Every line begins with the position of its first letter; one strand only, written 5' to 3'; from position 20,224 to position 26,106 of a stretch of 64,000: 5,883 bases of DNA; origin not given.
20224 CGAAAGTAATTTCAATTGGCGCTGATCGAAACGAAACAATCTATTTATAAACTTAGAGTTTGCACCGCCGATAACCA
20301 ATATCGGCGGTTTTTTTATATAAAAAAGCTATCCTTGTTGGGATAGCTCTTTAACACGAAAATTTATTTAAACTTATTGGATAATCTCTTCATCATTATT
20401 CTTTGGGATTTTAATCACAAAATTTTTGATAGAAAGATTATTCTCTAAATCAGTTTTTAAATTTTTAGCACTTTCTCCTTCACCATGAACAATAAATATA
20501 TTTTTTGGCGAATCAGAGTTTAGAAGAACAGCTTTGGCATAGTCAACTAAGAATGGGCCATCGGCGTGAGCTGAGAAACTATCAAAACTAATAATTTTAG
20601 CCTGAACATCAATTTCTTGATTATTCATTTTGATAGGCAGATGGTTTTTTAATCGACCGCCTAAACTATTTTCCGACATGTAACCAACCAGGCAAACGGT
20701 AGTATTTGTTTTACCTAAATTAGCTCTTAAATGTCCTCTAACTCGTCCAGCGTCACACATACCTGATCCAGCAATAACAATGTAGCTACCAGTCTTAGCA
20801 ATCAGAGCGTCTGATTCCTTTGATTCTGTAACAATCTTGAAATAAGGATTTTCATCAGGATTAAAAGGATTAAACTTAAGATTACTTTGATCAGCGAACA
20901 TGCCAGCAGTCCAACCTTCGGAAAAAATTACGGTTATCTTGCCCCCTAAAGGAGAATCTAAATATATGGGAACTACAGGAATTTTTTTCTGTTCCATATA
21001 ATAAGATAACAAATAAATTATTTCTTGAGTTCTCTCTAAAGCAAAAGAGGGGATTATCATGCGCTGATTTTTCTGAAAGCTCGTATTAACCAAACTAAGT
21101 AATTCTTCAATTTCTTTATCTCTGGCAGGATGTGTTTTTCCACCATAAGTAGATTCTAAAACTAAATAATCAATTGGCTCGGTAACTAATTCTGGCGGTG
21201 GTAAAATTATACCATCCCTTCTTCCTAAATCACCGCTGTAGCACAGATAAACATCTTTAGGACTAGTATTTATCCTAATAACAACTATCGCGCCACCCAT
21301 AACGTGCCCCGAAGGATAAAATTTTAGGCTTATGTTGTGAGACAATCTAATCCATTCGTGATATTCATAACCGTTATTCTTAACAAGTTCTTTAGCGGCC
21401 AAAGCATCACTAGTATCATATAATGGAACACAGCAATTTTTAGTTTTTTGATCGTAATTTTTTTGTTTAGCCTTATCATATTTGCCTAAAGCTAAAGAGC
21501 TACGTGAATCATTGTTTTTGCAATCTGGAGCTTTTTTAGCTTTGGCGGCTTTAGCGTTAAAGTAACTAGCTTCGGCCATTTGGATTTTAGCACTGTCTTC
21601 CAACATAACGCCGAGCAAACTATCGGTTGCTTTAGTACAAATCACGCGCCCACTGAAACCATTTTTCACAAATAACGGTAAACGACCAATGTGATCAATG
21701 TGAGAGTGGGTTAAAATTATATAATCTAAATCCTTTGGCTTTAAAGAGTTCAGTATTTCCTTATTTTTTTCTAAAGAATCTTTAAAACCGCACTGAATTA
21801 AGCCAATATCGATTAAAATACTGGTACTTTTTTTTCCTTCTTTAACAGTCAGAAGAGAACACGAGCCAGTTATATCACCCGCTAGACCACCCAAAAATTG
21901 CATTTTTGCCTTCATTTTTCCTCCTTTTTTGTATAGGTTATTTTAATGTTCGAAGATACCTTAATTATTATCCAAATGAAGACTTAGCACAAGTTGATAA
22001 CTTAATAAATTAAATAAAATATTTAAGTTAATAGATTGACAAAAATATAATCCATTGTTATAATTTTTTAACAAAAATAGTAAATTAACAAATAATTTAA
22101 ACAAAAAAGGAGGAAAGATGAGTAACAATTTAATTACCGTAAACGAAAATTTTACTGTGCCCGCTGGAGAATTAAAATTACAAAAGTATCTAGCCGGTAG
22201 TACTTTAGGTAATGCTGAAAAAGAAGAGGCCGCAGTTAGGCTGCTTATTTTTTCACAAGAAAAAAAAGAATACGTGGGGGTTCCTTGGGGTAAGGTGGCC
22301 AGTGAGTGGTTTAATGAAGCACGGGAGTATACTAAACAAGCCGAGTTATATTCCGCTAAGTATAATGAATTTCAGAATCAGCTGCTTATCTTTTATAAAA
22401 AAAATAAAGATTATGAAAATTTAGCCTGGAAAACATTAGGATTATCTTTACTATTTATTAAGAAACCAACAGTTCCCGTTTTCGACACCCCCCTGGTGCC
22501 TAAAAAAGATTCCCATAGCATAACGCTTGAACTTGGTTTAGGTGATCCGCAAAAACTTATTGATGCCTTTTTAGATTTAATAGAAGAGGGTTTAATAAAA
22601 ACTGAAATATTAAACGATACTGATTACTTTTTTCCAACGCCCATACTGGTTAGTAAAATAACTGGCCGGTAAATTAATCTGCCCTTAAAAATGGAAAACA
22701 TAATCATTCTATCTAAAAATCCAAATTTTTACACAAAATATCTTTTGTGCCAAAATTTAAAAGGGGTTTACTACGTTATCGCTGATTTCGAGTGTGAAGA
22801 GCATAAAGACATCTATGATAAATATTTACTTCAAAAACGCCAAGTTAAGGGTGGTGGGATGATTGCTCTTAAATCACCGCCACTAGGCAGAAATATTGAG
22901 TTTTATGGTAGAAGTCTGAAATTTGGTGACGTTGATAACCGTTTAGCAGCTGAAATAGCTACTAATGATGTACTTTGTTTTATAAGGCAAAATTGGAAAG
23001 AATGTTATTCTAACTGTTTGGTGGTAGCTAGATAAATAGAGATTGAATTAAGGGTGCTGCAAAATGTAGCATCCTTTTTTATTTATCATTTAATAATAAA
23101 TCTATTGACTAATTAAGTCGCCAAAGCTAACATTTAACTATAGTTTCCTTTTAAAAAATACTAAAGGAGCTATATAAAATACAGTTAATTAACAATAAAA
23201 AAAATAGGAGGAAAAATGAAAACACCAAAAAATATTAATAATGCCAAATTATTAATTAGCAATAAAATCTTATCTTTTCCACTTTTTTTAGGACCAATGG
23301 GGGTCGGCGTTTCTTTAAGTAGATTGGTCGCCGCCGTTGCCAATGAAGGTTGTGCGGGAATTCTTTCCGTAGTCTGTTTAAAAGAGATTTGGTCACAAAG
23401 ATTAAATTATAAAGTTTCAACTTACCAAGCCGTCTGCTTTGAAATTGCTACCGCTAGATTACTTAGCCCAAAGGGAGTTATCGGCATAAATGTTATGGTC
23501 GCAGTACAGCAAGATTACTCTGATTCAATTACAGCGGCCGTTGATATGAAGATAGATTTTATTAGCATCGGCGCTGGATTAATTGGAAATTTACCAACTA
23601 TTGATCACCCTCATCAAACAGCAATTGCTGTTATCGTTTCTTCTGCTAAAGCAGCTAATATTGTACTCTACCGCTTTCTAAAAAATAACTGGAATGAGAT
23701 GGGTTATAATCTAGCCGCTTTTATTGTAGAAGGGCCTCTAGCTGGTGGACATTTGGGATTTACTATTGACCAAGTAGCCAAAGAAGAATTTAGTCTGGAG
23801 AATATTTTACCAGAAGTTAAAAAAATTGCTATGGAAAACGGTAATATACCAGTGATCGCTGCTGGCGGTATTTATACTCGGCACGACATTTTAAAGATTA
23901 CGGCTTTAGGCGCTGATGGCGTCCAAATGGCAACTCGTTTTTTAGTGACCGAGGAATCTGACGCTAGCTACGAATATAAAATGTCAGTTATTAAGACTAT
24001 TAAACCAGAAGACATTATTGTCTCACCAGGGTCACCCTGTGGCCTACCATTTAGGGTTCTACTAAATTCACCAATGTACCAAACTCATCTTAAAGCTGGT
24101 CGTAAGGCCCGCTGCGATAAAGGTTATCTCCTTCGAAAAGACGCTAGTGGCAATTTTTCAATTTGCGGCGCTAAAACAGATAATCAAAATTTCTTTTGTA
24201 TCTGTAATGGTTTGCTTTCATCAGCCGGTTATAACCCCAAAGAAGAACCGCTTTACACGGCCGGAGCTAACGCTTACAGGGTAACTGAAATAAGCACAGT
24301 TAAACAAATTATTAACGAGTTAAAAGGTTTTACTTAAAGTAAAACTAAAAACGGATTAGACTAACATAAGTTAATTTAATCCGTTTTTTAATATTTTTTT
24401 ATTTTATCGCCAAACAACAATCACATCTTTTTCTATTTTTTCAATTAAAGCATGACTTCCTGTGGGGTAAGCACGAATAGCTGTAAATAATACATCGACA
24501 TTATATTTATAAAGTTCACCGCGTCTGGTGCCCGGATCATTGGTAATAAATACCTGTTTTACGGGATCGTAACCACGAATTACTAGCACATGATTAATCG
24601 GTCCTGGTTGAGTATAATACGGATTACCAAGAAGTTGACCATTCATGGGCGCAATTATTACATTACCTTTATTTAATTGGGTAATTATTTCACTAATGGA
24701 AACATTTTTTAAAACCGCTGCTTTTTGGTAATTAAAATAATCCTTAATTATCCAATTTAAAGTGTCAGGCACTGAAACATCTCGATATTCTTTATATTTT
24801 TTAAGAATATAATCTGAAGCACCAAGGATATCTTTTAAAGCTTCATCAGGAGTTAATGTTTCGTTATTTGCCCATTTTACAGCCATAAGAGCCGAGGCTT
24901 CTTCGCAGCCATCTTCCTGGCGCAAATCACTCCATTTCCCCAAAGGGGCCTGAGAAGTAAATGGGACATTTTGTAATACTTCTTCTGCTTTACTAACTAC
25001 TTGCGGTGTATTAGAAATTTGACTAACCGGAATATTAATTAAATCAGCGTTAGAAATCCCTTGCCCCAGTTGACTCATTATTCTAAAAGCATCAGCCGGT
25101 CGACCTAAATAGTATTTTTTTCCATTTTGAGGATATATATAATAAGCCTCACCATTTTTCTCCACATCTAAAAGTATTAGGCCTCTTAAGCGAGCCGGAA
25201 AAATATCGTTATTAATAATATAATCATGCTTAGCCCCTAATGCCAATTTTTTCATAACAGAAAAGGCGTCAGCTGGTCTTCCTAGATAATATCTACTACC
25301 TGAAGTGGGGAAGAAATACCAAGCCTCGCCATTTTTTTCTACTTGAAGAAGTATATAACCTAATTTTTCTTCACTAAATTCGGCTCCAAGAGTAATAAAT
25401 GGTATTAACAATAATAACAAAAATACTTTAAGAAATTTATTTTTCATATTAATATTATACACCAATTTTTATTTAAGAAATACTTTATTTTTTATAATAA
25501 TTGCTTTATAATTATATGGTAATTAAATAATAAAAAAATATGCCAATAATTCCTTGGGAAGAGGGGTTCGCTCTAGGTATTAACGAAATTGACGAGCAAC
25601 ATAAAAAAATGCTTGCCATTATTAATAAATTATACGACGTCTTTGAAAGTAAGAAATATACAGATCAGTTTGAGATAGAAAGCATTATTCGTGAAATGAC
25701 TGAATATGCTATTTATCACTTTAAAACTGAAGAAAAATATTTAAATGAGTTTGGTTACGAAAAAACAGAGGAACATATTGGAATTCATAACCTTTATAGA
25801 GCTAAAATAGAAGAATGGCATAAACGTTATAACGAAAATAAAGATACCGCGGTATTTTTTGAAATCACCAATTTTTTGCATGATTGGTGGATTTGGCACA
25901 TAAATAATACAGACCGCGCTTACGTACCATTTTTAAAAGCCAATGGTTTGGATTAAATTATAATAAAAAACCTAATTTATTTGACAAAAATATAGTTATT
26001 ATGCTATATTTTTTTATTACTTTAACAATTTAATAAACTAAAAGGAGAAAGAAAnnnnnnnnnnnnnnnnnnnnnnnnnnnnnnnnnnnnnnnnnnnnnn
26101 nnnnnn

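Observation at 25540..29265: Hemerythrin, then Cys-repeat protein, VIT1-like transporter, and second Cys-repeat protein: an unrecognised repeat family in a possible iron/oxygen context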

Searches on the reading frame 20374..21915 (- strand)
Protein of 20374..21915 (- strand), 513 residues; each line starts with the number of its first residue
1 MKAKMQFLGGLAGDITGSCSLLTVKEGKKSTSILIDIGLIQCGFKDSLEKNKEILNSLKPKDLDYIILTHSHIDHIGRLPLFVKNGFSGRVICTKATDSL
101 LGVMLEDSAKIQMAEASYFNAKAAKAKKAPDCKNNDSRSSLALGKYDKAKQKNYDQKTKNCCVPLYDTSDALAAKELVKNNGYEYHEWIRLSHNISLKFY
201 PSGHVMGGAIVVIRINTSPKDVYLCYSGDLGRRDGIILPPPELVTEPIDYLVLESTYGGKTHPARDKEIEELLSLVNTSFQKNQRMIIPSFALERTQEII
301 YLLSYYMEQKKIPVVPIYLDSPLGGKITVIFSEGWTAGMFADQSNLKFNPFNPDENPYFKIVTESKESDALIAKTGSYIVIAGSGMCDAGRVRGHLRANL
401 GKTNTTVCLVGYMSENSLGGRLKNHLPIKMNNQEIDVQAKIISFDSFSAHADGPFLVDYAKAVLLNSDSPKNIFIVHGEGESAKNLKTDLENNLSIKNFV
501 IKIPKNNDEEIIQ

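Call 86: search_protein_families(library=pfam, proteins=[window:20374-21915:-], max_evalue=0.001)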
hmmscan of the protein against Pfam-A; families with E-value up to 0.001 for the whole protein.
window:20374-21915:- (513 aa): 5 families
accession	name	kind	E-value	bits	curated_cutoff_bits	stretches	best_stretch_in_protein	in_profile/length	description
PF10996.14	Beta-Casp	-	4.1e-26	92.3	27.7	1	296-422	1-120/120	Beta-Casp domain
PF07521.17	RMMBL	-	7.5e-11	42.3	21.6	1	435-499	2-61/63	Zn-dependent metallo-hydrolase RNA specificity domain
PF00753.33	Lactamase_B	-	4.2e-10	40.3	22.7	1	53-106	34-87/196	Metallo-beta-lactamase superfamily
PF16661.11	Lactamase_B_6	-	7.8e-07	29.1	27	1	31-217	7-153/193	Metallo-beta-lactamase superfamily domain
PF12706.13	Lactamase_B_2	-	4.4e-05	23.6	27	1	58-100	26-69/200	Beta-lactamase superfamily domain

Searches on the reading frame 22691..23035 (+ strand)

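Call 86: search_protein_families(library=pfam, proteins=[window:22691-23035:+], max_evalue=0.001)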
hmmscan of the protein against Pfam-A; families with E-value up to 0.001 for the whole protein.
window:22691-23035:+ (114 aa): 1 family
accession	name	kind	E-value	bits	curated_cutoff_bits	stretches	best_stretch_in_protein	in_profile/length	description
PF05005.20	Ocnus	-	7.7e-07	29.6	23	1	24-91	30-101/108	Janus/Ocnus family (Ocnus)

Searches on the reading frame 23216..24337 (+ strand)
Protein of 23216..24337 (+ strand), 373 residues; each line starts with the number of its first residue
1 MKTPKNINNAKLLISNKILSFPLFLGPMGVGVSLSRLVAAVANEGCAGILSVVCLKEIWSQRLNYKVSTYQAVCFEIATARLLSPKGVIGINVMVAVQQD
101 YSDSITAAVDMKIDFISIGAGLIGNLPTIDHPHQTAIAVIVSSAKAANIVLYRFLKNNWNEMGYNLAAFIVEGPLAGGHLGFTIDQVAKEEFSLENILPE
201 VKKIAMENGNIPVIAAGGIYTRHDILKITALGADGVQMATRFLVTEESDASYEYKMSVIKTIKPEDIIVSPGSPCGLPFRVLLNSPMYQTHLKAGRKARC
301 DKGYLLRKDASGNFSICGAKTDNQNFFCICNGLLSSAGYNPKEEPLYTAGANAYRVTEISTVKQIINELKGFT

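Call 86: search_protein_families(library=pfam, proteins=[window:23216-24337:+], max_evalue=0.001)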
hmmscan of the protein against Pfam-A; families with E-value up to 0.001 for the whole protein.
window:23216-24337:+ (373 aa): 4 families
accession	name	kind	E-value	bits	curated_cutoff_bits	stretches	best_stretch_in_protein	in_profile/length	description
PF03060.21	NMO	-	8.3e-40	137.6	28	1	19-369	10-328/331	Nitronate monooxygenase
PF00478.31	IMPDH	-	6.7e-07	29.1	25.6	1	201-254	199-251/345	IMP dehydrogenase / GMP reductase domain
PF01070.24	FMN_dh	-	0.00011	21.8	24.9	1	197-243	262-306/350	FMN-dependent dehydrogenase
PF01645.23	Glu_synthase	-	0.0008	19.1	20.4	0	199-245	261-310/369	Conserved region in glutamate synthase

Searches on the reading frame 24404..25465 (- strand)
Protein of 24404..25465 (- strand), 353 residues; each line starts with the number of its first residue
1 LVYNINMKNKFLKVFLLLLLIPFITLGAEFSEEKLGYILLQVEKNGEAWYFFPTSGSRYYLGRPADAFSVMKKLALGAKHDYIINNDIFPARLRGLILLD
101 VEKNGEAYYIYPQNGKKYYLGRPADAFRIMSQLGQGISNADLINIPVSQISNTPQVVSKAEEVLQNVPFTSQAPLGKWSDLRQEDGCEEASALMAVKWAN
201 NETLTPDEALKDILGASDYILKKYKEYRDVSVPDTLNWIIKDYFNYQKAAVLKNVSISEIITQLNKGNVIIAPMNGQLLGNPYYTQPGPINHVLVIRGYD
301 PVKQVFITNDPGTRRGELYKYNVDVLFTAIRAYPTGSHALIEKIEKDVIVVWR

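Call 86: search_protein_families(library=pfam, proteins=[window:24404-25465:-], max_evalue=0.001)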
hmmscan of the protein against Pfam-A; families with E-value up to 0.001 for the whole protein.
window:24404-25465:- (353 aa): 1 family
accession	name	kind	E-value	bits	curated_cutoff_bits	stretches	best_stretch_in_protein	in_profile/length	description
PF13529.12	Peptidase_C39_2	-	1.7e-13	51.8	24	1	166-311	2-142/143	Peptidase_C39 like family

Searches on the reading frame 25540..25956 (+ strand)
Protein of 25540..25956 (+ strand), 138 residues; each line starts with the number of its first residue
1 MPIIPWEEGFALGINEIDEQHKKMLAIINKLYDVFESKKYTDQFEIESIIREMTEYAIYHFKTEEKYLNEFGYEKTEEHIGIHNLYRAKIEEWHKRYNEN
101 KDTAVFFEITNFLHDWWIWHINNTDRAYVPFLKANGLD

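Call 3: search_protein_families(library=pfam, proteins=[window:25540-25956:+], max_evalue=1)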
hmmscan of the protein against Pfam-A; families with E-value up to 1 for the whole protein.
window:25540-25956:+ (138 aa): 3 families
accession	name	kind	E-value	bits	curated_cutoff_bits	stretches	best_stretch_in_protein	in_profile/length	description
PF01814.28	Hemerythrin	-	1.5e-11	45.3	25.3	1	13-132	2-127/127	Hemerythrin HHE cation binding domain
PF09860.14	DUF2087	-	0.12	12.9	22.4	1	15-55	3-43/69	Uncharacterized protein conserved in bacteria (DUF2087)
PF01950.21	FBPase_3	-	0.18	11.4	25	1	7-59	161-213/361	Fructose-1,6-bisphosphatase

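Call 4: search_protein_families(library=ncbifam, proteins=[window:25540-25956:+], max_evalue=1)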
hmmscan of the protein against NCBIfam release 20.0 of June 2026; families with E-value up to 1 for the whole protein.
window:25540-25956:+ (138 aa): 5 families
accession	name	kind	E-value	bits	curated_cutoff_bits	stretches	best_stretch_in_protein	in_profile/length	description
NF033749.1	bact_hemeryth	subfamily_domain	1.3e-32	112.7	84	1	4-133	2-129/129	bacteriohemerythrin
TIGR02481.1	hemeryth_dom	domain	7.5e-32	110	51.75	1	6-132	2-126/126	hemerythrin domain-containing protein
NF002007.0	PRK00808.1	equivalog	6.8e-27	94.5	109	1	3-134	3-129/156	bacteriohemerythrin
TIGR00058.1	Hemerythrin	subfamily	1.6e-09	38.4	131.85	1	6-128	7-111/115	hemerythrin family non-heme iron protein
NF002522.0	PRK01917.1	equivalog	4.1e-05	23.5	162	1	11-137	17-136/145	cation-binding hemerythrin HHE family protein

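Call 87: search_protein_families(library=padloc, proteins=[window:25540-25956:+], max_evalue=0.01)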
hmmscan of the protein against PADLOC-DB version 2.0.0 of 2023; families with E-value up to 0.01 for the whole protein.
window:25540-25956:+ (138 aa): 0 families
